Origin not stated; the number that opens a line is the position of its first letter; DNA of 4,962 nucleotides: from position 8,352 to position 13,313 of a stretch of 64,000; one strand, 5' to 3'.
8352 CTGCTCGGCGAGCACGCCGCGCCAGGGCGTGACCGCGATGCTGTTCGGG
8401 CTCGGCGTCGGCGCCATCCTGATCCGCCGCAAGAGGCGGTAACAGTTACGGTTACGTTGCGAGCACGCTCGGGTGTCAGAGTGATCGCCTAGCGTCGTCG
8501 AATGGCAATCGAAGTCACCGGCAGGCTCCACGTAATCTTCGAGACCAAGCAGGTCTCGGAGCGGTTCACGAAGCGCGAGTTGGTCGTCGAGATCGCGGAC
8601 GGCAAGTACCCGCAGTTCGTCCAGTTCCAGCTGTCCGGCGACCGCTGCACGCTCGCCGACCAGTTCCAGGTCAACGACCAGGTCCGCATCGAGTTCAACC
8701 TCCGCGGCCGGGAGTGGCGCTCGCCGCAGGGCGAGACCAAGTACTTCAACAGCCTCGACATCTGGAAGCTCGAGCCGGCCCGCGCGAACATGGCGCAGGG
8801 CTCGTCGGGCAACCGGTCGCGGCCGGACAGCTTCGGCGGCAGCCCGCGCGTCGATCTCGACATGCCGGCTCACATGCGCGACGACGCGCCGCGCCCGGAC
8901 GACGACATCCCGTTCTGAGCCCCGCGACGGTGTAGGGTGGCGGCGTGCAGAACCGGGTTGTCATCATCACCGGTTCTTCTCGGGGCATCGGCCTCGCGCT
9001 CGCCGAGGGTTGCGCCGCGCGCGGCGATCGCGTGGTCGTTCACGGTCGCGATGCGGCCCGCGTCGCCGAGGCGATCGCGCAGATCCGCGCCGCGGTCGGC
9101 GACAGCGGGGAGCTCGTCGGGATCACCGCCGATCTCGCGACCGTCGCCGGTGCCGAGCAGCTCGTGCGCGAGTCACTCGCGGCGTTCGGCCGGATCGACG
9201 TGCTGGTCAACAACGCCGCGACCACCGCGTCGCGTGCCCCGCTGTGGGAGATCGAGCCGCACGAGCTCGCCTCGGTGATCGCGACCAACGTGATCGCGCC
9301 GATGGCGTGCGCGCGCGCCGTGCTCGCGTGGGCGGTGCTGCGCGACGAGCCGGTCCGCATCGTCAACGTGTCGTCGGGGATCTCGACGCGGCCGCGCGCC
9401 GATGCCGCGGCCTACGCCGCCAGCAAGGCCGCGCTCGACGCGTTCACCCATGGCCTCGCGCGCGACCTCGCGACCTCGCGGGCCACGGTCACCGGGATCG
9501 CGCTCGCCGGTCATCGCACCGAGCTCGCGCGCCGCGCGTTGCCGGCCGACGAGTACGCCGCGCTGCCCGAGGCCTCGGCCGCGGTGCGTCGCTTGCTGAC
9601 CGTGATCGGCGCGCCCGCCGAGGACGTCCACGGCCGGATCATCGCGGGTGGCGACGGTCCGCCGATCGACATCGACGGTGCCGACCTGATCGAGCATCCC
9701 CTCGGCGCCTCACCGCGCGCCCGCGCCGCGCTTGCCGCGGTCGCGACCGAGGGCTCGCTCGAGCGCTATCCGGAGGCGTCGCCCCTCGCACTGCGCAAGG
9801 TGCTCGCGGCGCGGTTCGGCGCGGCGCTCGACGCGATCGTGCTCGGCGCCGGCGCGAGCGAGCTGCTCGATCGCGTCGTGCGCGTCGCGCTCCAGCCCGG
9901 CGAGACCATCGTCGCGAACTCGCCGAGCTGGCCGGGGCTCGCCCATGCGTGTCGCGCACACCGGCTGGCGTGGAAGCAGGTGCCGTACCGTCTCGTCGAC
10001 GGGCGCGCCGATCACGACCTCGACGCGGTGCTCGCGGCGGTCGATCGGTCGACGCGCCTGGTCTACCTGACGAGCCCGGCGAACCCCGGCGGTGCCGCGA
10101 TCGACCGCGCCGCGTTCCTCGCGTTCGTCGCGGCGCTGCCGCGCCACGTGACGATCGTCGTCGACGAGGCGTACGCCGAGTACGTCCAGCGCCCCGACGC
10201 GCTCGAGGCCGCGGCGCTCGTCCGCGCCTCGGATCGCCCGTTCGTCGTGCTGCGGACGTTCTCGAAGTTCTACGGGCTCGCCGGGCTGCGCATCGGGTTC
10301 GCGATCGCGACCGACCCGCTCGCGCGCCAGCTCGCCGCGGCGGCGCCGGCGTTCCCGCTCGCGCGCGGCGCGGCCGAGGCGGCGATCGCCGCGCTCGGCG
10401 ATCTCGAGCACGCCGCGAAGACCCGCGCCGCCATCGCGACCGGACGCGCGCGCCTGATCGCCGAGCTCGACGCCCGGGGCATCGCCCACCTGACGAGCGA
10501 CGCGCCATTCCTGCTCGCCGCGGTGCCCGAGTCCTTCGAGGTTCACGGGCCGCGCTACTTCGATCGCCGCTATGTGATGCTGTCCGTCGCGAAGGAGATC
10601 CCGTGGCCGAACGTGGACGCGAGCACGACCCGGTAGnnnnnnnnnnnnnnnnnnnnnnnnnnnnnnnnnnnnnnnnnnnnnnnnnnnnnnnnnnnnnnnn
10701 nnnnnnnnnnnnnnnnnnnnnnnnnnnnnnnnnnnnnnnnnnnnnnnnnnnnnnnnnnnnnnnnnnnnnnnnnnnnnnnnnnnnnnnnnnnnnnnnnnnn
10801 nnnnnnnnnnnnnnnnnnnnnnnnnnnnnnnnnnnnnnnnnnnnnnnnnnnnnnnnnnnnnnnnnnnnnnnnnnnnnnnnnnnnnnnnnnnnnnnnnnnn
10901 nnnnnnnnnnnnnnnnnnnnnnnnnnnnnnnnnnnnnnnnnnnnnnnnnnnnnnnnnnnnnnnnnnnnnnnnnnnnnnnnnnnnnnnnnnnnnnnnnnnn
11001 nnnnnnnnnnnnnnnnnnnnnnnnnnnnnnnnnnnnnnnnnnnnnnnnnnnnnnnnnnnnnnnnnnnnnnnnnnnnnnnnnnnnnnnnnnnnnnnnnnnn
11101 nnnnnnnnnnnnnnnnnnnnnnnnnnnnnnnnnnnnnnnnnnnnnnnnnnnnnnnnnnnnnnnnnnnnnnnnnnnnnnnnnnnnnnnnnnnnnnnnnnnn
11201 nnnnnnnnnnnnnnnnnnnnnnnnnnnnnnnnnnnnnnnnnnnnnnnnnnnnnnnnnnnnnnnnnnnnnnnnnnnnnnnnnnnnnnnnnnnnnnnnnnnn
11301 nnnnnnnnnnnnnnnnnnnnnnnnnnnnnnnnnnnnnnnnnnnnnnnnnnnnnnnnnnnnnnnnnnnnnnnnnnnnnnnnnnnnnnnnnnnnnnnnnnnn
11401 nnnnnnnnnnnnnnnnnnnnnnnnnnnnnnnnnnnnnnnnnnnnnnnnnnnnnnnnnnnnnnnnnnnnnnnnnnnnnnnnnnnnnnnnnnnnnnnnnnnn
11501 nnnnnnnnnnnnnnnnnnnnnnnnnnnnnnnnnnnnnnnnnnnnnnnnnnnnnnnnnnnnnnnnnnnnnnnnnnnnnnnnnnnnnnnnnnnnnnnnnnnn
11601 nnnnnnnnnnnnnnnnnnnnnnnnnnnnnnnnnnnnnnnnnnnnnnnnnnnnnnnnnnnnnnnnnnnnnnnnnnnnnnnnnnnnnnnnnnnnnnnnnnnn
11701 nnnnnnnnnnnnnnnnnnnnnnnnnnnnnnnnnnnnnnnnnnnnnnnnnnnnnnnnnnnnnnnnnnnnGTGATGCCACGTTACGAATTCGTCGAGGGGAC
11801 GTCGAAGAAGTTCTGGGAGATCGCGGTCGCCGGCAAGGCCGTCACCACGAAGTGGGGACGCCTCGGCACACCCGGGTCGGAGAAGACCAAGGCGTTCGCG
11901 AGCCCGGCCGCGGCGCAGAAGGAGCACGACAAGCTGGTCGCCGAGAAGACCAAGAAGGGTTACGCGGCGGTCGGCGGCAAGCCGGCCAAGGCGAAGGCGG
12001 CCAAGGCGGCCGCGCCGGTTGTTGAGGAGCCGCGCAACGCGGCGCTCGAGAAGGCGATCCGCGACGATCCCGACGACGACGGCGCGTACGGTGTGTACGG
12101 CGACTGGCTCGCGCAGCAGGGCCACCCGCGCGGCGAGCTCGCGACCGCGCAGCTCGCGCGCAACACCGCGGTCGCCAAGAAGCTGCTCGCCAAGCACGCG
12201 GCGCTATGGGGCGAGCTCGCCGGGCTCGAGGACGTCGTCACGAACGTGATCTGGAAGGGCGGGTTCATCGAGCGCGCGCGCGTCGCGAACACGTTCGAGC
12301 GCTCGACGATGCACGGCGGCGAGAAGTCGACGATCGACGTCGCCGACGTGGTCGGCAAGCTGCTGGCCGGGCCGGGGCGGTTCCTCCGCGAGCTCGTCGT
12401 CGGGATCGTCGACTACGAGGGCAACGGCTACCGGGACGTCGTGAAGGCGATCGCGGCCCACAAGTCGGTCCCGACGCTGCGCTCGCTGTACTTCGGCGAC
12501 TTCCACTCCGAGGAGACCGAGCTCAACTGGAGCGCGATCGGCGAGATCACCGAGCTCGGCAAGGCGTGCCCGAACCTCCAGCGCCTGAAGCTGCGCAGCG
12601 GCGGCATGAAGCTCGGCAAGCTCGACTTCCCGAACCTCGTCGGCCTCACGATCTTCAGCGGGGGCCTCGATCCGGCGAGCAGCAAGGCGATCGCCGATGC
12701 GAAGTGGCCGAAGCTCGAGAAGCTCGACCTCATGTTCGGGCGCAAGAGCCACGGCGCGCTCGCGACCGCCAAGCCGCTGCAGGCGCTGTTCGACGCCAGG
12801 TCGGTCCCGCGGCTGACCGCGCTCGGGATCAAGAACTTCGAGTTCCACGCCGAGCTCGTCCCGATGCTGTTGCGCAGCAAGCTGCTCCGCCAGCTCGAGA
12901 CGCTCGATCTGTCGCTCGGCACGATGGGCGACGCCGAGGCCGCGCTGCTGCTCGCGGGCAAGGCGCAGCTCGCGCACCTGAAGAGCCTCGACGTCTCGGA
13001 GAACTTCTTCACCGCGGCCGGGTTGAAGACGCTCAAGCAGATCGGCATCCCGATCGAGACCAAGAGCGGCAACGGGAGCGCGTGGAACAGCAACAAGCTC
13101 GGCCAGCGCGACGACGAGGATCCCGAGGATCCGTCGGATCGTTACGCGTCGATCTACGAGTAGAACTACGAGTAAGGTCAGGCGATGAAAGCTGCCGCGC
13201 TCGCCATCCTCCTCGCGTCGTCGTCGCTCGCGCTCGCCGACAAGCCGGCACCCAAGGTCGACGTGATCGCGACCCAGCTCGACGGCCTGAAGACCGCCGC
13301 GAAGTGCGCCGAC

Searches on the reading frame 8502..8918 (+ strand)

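Call 39: search_protein_families(library=pfam, proteins=[window:8502-8918:+], max_evalue=0.001)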
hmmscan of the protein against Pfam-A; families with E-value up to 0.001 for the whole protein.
window:8502-8918:+ (138 aa): 1 family
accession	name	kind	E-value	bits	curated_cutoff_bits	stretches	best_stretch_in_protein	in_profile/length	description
PF11325.14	DUF3127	-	5.5e-25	87.8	27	1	4-91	1-85/85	Domain of unknown function (DUF3127)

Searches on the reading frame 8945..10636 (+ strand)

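Call 39: search_protein_families(library=pfam, proteins=[window:8945-10636:+], max_evalue=0.001)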
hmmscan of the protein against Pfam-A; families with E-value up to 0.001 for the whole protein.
window:8945-10636:+ (563 aa): 6 families
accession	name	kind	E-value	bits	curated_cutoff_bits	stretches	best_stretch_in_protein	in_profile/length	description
PF00155.27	Aminotran_1_2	-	1.5e-44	153.2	19.7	1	256-525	19-307/361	Aminotransferase class I and II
PF00106.31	adh_short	-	6.3e-41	140.4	26.6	1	4-197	1-189/195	short chain dehydrogenase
PF13561.12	adh_short_C2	-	1.3e-28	100.7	27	1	12-219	5-205/236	Enoyl-(Acyl carrier protein) reductase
PF08659.16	KR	-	3.7e-07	30.7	22.6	1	6-173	3-165/180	KR domain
PF23441.1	SDR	-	3e-06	27.2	27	1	3-182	7-188/258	SDR-like rossmann domain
PF01053.26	Cys_Met_Meta_PP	-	5.2e-05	22.4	27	1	294-421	67-188/381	Cys/Met metabolism PLP-dependent enzyme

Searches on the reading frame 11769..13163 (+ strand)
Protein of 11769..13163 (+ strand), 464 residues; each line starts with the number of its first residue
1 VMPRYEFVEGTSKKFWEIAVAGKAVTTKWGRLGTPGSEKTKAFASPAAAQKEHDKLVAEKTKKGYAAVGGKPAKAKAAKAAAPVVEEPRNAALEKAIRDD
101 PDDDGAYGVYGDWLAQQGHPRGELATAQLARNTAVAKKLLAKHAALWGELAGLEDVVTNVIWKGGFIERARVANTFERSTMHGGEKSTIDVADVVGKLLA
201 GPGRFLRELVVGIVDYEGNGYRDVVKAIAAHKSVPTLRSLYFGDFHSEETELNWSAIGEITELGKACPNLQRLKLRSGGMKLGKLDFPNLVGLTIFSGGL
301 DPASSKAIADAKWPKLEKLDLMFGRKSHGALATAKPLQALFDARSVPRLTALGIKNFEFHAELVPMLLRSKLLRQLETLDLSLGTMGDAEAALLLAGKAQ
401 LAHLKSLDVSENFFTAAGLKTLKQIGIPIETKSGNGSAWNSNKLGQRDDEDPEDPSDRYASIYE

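Call 39: search_protein_families(library=pfam, proteins=[window:11769-13163:+], max_evalue=0.001)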
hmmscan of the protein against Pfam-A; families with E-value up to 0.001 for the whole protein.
window:11769-13163:+ (464 aa): 3 families
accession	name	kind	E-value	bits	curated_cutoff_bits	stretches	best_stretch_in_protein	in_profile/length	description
PF05406.20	WGR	-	6.4e-18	65.1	22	1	8-67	8-74/79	WGR domain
PF12799.13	LRR_4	-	0.00062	20.4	27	0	257-278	13-32/44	Leucine Rich repeats (2 copies)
PF13516.12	LRR_6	-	0.00063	20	23.4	0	402-422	3-23/24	Leucine Rich repeat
